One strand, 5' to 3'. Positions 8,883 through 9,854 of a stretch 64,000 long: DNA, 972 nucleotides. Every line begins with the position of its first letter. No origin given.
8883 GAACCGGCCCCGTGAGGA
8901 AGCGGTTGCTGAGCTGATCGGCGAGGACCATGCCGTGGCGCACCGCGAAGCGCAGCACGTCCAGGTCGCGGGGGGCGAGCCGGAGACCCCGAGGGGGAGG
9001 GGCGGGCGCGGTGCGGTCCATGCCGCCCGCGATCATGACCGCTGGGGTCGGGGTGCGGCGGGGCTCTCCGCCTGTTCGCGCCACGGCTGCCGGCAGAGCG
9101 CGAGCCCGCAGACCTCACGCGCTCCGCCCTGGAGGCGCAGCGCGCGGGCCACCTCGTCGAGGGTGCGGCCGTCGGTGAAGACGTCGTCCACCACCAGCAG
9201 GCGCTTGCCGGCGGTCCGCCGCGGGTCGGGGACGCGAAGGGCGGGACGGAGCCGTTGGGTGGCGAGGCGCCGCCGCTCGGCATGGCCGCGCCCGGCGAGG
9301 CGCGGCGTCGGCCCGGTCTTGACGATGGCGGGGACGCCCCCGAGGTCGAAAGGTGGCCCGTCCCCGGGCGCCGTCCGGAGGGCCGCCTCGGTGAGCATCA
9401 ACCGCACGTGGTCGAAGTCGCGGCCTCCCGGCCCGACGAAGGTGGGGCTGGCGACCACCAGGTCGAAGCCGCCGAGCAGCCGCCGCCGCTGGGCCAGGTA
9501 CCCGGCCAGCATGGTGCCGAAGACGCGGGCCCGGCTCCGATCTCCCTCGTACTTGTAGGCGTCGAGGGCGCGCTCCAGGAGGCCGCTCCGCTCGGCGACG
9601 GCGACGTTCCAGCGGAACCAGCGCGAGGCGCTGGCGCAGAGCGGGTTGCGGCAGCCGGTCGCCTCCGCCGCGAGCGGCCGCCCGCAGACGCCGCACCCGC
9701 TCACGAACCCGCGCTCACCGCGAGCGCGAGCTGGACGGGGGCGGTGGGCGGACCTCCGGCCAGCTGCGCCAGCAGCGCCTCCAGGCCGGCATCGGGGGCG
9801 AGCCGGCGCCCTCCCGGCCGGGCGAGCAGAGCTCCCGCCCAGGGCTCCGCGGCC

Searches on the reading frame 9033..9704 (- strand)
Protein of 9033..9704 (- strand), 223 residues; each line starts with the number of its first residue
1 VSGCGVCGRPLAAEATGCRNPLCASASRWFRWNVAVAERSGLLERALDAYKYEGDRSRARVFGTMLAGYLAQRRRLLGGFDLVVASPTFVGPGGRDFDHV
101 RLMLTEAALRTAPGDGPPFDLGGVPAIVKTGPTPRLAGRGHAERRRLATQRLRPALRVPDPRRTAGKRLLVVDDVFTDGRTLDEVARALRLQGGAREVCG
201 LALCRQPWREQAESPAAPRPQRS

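Call 9: search_protein_families(library=pfam, proteins=[window:9033-9704:-], max_evalue=0.1)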
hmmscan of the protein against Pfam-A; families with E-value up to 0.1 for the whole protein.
window:9033-9704:- (223 aa): 1 family
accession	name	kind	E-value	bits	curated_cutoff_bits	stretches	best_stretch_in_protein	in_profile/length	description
PF00156.33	Pribosyltran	-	5.5e-06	26.2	26.3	1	160-198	81-118/158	Phosphoribosyl transferase domain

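Call 10: search_protein_families(library=padloc, proteins=[window:9033-9704:-], max_evalue=0.1)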
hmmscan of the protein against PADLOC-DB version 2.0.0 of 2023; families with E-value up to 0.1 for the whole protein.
window:9033-9704:- (223 aa): 2 families
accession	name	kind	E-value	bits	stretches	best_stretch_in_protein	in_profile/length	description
PDLC03962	ShosT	-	1.4e-06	26.4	1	147-209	153-214/237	-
PDLC03928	PsyrT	-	0.00024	17.5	1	147-206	627-684/689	-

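Call 11: search_protein_families(library=ncbifam, proteins=[window:9033-9704:-], max_evalue=0.1)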
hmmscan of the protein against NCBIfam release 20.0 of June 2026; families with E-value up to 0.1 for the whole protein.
window:9033-9704:- (223 aa): 9 families
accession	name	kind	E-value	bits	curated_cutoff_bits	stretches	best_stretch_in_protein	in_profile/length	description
TIGR00201.1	comF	subfamily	6.7e-09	35.9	233.55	1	149-205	136-190/190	ComF family protein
NF008616.0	PRK11595.1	equivalog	1.2e-07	31.4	304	1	149-205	172-225/227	DNA utilization protein GntX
NF002620.0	PRK02277.1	subfamily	0.00023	20.9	115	1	165-200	140-175/201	orotate phosphoribosyltransferase-like protein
NF006605.0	PRK09162.1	equivalog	0.0012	18.3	181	1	162-206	94-137/183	hypoxanthine-guanine phosphoribosyltransferase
NF005537.0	PRK07199.1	subfamily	0.0014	17.8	322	1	156-199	201-244/301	ribose-phosphate diphosphokinase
NF045507.1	transregGfcR_Halo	equivalog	0.019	14.4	300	1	167-203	154-190/215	transcriptional regulator GfcR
TIGR01367.1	pyrE_Therm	equivalog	0.04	13.5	150.25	1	165-195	104-134/187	orotate phosphoribosyltransferase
TIGR00336.1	pyrE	equivalog_domain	0.049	13.4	106.8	1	165-202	107-144/173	orotate phosphoribosyltransferase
TIGR01203.1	HGPRTase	equivalog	0.063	13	150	1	164-194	83-113/167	hypoxanthine phosphoribosyltransferase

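Call 50: find_homologous_proteins(query=window:9033-9704:-, max_evalue=0.001)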
Query window:9033-9704:- (223 aa): 113 proteins with E <= 0.001 among 8000 candidates.
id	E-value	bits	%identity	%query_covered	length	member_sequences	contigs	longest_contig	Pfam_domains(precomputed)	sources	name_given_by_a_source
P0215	1.5e-134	465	93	100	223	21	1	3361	PF00156.34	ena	-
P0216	5.6e-126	437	87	100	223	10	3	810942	PF00156.34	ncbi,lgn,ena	-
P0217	3.6e-125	434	87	100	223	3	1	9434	-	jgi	jgi:predicted amidophosphoribosyltransferase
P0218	9.7e-123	426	87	100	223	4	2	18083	-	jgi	jgi:predicted amidophosphoribosyltransferase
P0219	2.8e-119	415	83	100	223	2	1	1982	PF00156.34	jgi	-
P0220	1.5e-109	383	81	97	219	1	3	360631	-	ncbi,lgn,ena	ncbi:MAG: ComF family protein [Candidatus Dormibacteria bacterium]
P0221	4.8e-109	381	80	98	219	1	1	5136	-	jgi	jgi:predicted amidophosphoribosyltransferase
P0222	1.3e-108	380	81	96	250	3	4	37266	-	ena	-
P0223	1.1e-105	370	82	94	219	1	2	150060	-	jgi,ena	jgi:predicted amidophosphoribosyltransferase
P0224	2.9e-101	356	77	95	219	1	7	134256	-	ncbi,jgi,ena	jgi:predicted amidophosphoribosyltransferase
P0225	7.8e-90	319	70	98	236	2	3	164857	-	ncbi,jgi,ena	jgi:predicted amidophosphoribosyltransferase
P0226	2.2e-87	311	70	92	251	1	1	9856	-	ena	-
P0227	3.4e-87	310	70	99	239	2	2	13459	PF00156.34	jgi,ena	jgi:predicted amidophosphoribosyltransferase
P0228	3.5e-87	310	70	93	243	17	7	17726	PF00156.34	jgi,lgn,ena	jgi:predicted amidophosphoribosyltransferase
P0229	4.2e-86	306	68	98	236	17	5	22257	PF00156.34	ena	-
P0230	4.3e-86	306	70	93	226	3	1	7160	PF00156.34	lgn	-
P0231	2.2e-85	304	68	99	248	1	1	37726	PF00156.34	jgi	jgi:predicted amidophosphoribosyltransferase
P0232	3.0e-85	304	68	96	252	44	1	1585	PF00156.34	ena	-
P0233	7.7e-85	302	67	98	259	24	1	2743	PF00156.34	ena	-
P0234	1.8e-84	301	70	93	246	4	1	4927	PF00156.34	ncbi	ncbi:MAG: ComF family protein [Candidatus Dormibacteria bacterium]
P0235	1.8e-84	301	67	97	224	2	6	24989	PF00156.34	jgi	jgi:predicted amidophosphoribosyltransferase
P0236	2.6e-84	300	69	91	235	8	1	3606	PF00156.34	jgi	-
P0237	3.6e-84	300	67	98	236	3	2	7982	PF00156.34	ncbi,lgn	ncbi:MAG: phosphoribosyltransferase family protein [Candidatus Dormibacteria bacterium]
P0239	2.7e-83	297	67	98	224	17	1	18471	PF00156.34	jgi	jgi:predicted amidophosphoribosyltransferase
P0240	2.8e-83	297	68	93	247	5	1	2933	PF00156.34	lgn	-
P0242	9.9e-83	295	66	98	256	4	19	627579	PF00156.34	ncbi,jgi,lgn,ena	ncbi:MAG: phosphoribosyltransferase family protein [Candidatus Dormibacteria bacterium]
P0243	1.3e-82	295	66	99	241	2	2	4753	PF00156.34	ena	-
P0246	3.6e-80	287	70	89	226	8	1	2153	PF00156.34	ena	-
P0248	1.6e-78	282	69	87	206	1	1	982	PF00156.34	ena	-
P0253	5.6e-76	273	63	93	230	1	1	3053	PF00156.34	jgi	jgi:predicted amidophosphoribosyltransferase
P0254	1.1e-74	269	63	92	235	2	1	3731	PF00156.34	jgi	jgi:predicted amidophosphoribosyltransferase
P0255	1.9e-74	268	63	94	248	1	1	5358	PF00156.34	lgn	-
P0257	1.4e-70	255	54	96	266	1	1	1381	PF00156.34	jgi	-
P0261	7.5e-67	243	67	81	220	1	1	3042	PF00156.34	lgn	-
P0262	7.8e-67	243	68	83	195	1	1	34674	PF00156.34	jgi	jgi:predicted amidophosphoribosyltransferase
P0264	1.6e-66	242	71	75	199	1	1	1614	PF00156.34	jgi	jgi:predicted amidophosphoribosyltransferase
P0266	6.1e-62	227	56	86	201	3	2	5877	PF00156.34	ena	-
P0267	4.5e-61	224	69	71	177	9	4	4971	PF00156.34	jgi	jgi:predicted amidophosphoribosyltransferase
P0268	4.8e-60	221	55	92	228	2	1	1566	PF00156.34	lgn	-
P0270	2.1e-58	216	65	77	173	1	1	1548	PF00156.34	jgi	jgi:predicted amidophosphoribosyltransferase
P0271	4.5e-58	215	58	77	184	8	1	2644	PF00156.34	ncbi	-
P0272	7.1e-58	214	70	65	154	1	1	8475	PF00156.34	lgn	-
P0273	7.7e-58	214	59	77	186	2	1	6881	PF00156.34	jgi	jgi:predicted amidophosphoribosyltransferase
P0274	2.7e-57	212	56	77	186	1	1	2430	PF00156.34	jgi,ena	-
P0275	3.3e-57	212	64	76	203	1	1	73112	PF00156.34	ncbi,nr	ncbi:MAG TPA: hypothetical protein VEK76_12975, partial [Candidatus Binatia bacterium]|nr:hypothetic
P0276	8.7e-57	210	50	92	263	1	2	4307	PF00156.34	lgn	-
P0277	2.1e-56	209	50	93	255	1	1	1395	PF00156.34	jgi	jgi:predicted amidophosphoribosyltransferase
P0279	6.0e-55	204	67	65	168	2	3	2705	PF00156.34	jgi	jgi:predicted amidophosphoribosyltransferase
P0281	2.7e-54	202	50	92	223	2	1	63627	PF00156.34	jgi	jgi:predicted amidophosphoribosyltransferase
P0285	1.0e-48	184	49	91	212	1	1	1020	PF00156.34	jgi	jgi:predicted amidophosphoribosyltransferase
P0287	1.2e-45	174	48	94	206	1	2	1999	PF00156.34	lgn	-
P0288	1.1e-43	168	48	93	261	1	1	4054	PF00156.34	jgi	jgi:predicted amidophosphoribosyltransferase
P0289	6.2e-42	162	48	92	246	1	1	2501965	PF00156.34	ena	-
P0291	4.8e-39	152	45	92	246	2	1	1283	PF00156.34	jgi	jgi:predicted amidophosphoribosyltransferase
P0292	4.2e-38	149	94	31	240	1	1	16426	PF00156.34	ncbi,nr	ncbi:MAG TPA: hypothetical protein DEG26_07970 [Chloroflexi bacterium]|nr:hypothetical protein [Chlo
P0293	7.0e-37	145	42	92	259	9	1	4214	PF00156.34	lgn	-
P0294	9.7e-37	145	44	92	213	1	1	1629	PF00156.34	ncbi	ncbi:MAG: ComF family protein [Pseudonocardiaceae bacterium]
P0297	9.7e-36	142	47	92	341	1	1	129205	PF00156.34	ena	-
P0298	3.7e-35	140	46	92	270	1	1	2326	PF00156.34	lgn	-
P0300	1.3e-33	135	43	87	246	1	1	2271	PF00156.34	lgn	-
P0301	1.4e-33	135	46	80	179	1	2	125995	PF00156.34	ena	-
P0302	2.5e-33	134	42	97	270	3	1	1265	PF00156.34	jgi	jgi:predicted amidophosphoribosyltransferase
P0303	6.3e-33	132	44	92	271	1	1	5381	PF00156.34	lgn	-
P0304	2.7e-32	130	44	98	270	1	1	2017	PF00156.34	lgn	-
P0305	1.7e-31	128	43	95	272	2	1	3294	PF00156.34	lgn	-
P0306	3.5e-31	127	42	92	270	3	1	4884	PF00156.34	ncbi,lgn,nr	ncbi:MAG: hypothetical protein M3Y36_06685 [Actinomycetota bacterium]|nr:hypothetical protein [Actin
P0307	1.1e-30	125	45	86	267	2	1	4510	PF00156.34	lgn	-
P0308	2.9e-30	124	42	91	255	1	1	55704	PF00156.34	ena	-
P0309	4.2e-30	123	48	66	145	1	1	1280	PF00156.34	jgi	-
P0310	1.7e-29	121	49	65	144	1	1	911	PF00156.34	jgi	jgi:predicted amidophosphoribosyltransferase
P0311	3.3e-29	120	42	94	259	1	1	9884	PF00156.34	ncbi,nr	ncbi:MAG: hypothetical protein M3Y91_10265 [Actinomycetota bacterium]|nr:hypothetical protein [Actin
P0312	1.5e-28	118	43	91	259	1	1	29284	PF00156.34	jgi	jgi:predicted amidophosphoribosyltransferase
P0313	8.7e-26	109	42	94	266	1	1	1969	PF00156.34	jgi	jgi:predicted amidophosphoribosyltransferase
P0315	9.9e-19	86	38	93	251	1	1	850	PF00156.34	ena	-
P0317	5.4e-6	44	30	78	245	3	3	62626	PF18912.7,PF00156.34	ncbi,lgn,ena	-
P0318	2.8e-5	42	41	46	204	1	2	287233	PF00156.34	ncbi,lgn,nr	ncbi:MAG TPA: phosphoribosyltransferase family protein [Candidatus Paceibacterota bacterium]|nr:phos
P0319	8.1e-5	40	-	-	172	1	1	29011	PF00156.34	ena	-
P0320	8.2e-5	40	44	30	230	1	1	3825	PF00156.34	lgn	-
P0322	2.8e-4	39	33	80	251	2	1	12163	PF18912.7,PF00156.34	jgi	jgi:ComF family protein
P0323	2.9e-4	39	35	76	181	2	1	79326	PF00156.34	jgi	jgi:ComF family protein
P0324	3.9e-4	38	40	34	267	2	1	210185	PF18912.7,PF00156.34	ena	-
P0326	4.9e-4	38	43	24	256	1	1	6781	PF18912.7,PF00156.34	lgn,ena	-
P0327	6.6e-4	37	33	91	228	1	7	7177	PF18912.7,PF00156.34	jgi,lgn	jgi:ComF family protein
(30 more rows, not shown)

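Call 51: find_encoding_contigs(protein=P0289, flank=8000, max_places=1)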
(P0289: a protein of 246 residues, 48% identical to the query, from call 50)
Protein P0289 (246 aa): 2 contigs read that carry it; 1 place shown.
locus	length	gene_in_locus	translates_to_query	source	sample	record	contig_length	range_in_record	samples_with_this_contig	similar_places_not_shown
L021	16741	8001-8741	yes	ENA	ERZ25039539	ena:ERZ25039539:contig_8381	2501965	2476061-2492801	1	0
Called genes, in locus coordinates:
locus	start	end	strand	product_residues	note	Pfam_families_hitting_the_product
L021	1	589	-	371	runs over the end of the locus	PF09587:PGA_cap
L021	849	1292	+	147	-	-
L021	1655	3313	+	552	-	PF13576:Pentapeptide_3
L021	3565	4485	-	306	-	PF19459:DUF5996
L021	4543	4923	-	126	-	PF01842:ACT, PF13291:ACT_4 (faint), PF22190:TTHA0829-like_ACT (faint), PF22468:ACT_9 (faint), PF22629:ACT_AHAS_ss (weak), PF01842:ACT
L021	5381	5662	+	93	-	-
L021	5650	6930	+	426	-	-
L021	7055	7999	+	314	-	PF02481:DNA_processg_A, PF18306:LDcluster4 (faint)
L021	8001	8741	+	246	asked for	PF00156:Pribosyltran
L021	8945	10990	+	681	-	PF00580:UvrD-helicase, PF13245:AAA_19, PF13604:AAA_30 (faint), PF13361:UvrD_C, PF13538:UvrD_C_2 (faint)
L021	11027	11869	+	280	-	-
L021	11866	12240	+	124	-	-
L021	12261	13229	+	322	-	PF12705:PDDEXK_1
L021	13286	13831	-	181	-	PF00300:His_Phos_1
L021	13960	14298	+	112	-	PF09722:Xre_MbcA_ParS_C (faint)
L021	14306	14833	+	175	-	PF08808:RES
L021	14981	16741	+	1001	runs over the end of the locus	PF00176:SNF2-rel_dom (weak), PF00271:Helicase_C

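Call 52: find_encoding_contigs(protein=P0308, flank=8000, max_places=1)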
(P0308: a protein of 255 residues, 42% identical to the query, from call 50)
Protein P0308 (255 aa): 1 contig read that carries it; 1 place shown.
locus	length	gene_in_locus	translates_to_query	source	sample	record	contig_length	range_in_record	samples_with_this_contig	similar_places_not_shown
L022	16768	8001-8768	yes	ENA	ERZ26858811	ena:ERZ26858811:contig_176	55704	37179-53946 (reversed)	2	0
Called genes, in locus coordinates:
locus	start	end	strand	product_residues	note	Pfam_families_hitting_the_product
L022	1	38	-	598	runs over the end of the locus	?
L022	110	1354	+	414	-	PF00109:ketoacyl-synt, PF02801:Ketoacyl-synt_C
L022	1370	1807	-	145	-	PF07977:FabA, PF22818:ApeI-like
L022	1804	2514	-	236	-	PF00106:adh_short, PF08659:KR, PF13561:adh_short_C2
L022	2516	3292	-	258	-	PF00106:adh_short, PF13561:adh_short_C2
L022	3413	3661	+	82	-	PF00550:PP-binding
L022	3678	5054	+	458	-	PF03007:WS_DGAT_cat, PF06974:WS_DGAT_C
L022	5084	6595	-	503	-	PF03109:ABC1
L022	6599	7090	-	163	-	PF00719:Pyrophosphatase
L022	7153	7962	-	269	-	PF13489:Methyltransf_23 (weak), PF01209:Ubie_methyltran (weak), PF08241:Methyltransf_11, PF08242:Methyltransf_12 (weak), PF13649:Methyltransf_25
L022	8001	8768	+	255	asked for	PF00156:Pribosyltran (weak)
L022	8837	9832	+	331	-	-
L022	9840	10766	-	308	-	PF13452:FAS1_DH_region (weak), PF22622:MFE-2_hydrat-2_N, PF01575:MaoC_dehydratas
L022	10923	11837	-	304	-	PF21863:HTH_67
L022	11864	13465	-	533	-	PF00133:tRNA-synt_1, PF09334:tRNA-synt_1g (weak), PF08264:Anticodon_1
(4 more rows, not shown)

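Call 53: search_solved_structures(query=window:9033-9704:-, max_evalue=1)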
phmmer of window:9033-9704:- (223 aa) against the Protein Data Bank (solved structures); distinct sequences matched with E-value up to 1: 6.
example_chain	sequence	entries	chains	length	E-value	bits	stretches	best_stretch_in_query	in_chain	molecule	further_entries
4z1o_A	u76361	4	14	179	0.0054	19.6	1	151-211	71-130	Phosphoribosyltransferase | Purine phosphoribosyltransferase (GpT-2)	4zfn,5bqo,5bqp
1vdm_A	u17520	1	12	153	0.0057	19.6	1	153-210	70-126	purine phosphoribosyltransferase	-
7z79_A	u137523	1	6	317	0.23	14.3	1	85-127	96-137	Aminotransferase, class 4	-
9j32_A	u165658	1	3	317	0.24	14.3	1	85-127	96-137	Aminotransferase, class 4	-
3lpn_A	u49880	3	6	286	0.48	13.3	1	143-196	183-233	Ribose-phosphate pyrophosphokinase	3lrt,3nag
3mbi_A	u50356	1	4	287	0.49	13.3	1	143-196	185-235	Ribose-phosphate pyrophosphokinase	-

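Call 58: search_protein_families(library=padloc, proteins=[L021:5650-6930:+, L021:7055-7999:+, L021:8001-8741:+, L021:8945-10990:+, L021:11027-11869:+, L021:11866-12240:+, L021:12261-13229:+], max_evalue=0.001)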
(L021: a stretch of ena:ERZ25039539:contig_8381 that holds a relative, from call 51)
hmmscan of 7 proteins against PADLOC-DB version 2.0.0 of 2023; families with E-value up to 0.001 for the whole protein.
L021:5650-6930:+ (426 aa): 0 families

L021:7055-7999:+ (314 aa): 3 families
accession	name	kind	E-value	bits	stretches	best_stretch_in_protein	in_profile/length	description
PDLC03961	ShosA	-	3.7e-70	234.6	1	8-293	12-293/303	-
PDLC03927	PsyrA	-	3.6e-37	126.4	1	67-280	73-290/398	-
PDLC02997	ShosA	-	1.8e-26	91.2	1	92-262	102-272/327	-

L021:8001-8741:+ (246 aa): 3 families
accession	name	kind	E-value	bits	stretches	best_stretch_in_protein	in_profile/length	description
PDLC03928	PsyrT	-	3.4e-08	30.2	1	189-243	631-684/689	-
PDLC03962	ShosT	-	2.7e-07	28.7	1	196-243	158-211/237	-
PDLC02866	DpdF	-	3.3e-05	21.6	1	171-243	182-254/255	DpdF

L021:8945-10990:+ (681 aa): 51 families (the best 25 are shown)
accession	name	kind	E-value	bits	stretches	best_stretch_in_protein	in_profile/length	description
PDLC00114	GajB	-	1.6e-93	312.4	1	21-674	4-633/635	UrvD helicase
PDLC03802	RTasHel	-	1.9e-85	286.1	2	25-446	6-382/675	DRT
PDLC00132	GajB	-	3e-75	252.1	2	25-432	4-413/625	UrvD helicase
PDLC00117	GajB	-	3.7e-67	225.2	2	27-417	18-395/604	UrvD helicase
PDLC00103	GajB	-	1.6e-48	164.1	2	25-436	17-413/612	UrvD helicase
PDLC00130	GajB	-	9e-45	151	2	24-327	3-295/589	UrvD helicase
PDLC00127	GajB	-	9e-44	147.9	2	23-394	7-359/594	UrvD helicase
PDLC00121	GajB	-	2.6e-43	146.4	2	25-400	6-361/565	UrvD helicase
PDLC00119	GajB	-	1.2e-36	124.8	2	213-317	193-295/565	UrvD helicase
PDLC00144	GajB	-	2.8e-36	123.2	3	212-434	134-360/559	UrvD helicase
PDLC00112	GajB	-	4.2e-36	122.7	3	215-320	185-293/581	UrvD helicase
PDLC00123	GajB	-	8.9e-34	115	3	219-334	157-271/540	UrvD helicase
PDLC00107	GajB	-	1.6e-33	114.2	3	206-383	183-356/587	UrvD helicase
PDLC00110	GajB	-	1.1e-29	101.5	2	210-363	242-403/725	UrvD helicase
PDLC00129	GajB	-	1.1e-28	98.2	2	44-332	32-319/594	UrvD helicase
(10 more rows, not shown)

L021:11027-11869:+ (280 aa): 0 families

L021:11866-12240:+ (124 aa): 0 families

L021:12261-13229:+ (322 aa): 0 families

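Call 101: predict_structure(alignment_id=A4)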
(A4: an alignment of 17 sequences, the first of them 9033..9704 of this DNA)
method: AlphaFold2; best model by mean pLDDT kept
length: 223 residues; sequences in the alignment: 17
mean_pLDDT: 90.9   pTM: 0.88
mean pLDDT of the five models: 90.9, 90.4, 90.0, 89.6, 87.7
residues with pLDDT >= 90: 168; 70-90: 39; 50-70: 9; < 50: 7
segments of 3 or more residues with pLDDT < 50: 212-215
pLDDT, mean of each block of 10 residues (from residue 1): 87 87 92 95 95 95 96 91 97 95 97 89 96 88 92 98 98 93 98 98 85 48 52
secondary structure, 60 per line:
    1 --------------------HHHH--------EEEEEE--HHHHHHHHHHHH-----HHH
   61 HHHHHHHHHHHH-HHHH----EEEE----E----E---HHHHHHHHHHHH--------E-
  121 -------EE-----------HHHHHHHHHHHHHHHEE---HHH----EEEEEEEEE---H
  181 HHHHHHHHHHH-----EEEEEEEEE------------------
elements in order: H21-24 E33-38 H41-52 H58-72 H74-77 E82-85 H99-110 H141-155 E168-176 H180-191 E197-205

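Call 103: fold_search(model_id=the predicted structure, library=pdb)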
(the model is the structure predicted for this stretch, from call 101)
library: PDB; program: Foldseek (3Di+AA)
matches with E <= 10: 738; with E <= 0.001: 6
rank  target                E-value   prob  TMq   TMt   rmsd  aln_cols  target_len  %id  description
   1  7p0h_A                3.1e-04  1.00  0.47  0.28   4.4       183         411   16  Crystal structure of Helicobacter pylori ComF fused to an artificial alphaREP crystallization helper(named B2) (released 2022-04-06)
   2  1ecb_C                4.0e-04  1.00  0.44  0.22   7.7       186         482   19  ESCHERICHIA COLI GLUTAMINE PHOSPHORIBOSYLPYROPHOSPHATE (PRPP) AMIDOTRANSFERASE COMPLEXED WITH 2 GMP, 1 MG PER SUBUNIT (released 1998-04-15)
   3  6czf_D                4.3e-04  1.00  0.40  0.19   6.0       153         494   24  The structure of E. coli PurF in complex with ppGpp-Mg (released 2018-10-10)
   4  1ecb_B                4.9e-04  1.00  0.39  0.20   7.7       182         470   19  ESCHERICHIA COLI GLUTAMINE PHOSPHORIBOSYLPYROPHOSPHATE (PRPP) AMIDOTRANSFERASE COMPLEXED WITH 2 GMP, 1 MG PER SUBUNIT (released 1998-04-15)
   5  4p80_A                5.9e-04  1.00  0.39  0.51   6.0       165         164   14  Structure of ancestral PyrR protein (AncGREENPyrR) (released 2014-12-17)
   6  1ecb_D                9.3e-04  1.00  0.40  0.20   7.4       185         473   20  ESCHERICHIA COLI GLUTAMINE PHOSPHORIBOSYLPYROPHOSPHATE (PRPP) AMIDOTRANSFERASE COMPLEXED WITH 2 GMP, 1 MG PER SUBUNIT (released 1998-04-15)
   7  5esx_A                1.2e-03  1.00  0.38  0.43   8.1       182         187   16  Crystal structure of hypoxanthine-guanine phosphoribosyltransferase complexed with GMP from Legionella pneumophila (released 2016-03-30)
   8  1a4x_A                1.6e-03  1.00  0.40  0.50   6.6       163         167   15  PYRR, THE BACILLUS SUBTILIS PYRIMIDINE BIOSYNTHETIC OPERON REPRESSOR, HEXAMERIC FORM (released 1998-08-05)
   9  2igb_A                1.7e-03  1.00  0.38  0.46   6.7       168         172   17  Crystal Structure of PyrR, The Regulator Of The Pyrimidine Biosynthetic Operon In Bacillus caldolyticus, UMP-bound for (released 2007-09-25)
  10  6fsp_F                1.7e-03  1.00  0.37  0.46   9.2       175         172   20  Crystal structure of APRT from Thermus thermophilus (released 2019-03-20)
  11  1ecf_B                1.8e-03  0.99  0.37  0.18   8.7       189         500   19  ESCHERICHIA COLI GLUTAMINE PHOSPHORIBOSYLPYROPHOSPHATE (PRPP) AMIDOTRANSFERASE (released 1996-11-08)
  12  2wns_A                2.1e-03  0.95  0.31  0.34   8.8       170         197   18  Human Orotate phosphoribosyltransferase (OPRTase) domain of Uridine 5' -monophosphate synthase (UMPS) in complex with  (released 2009-08-11)
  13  8zvc                  2.4e-03  1.00  0.40  0.23   5.5       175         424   13  ShosT with PRPP-Mg (released 2025-04-09)
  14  4rad_E                2.4e-03  0.99  0.38  0.40   6.7       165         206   15  Aza-acyclic nucleoside phosphonates containing a second phosphonate group as inhibitors of the human, Plasmodium falci (released 2015-01-07)
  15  6fsp_C                2.4e-03  0.99  0.38  0.47   8.0       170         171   20  Crystal structure of APRT from Thermus thermophilus (released 2019-03-20)
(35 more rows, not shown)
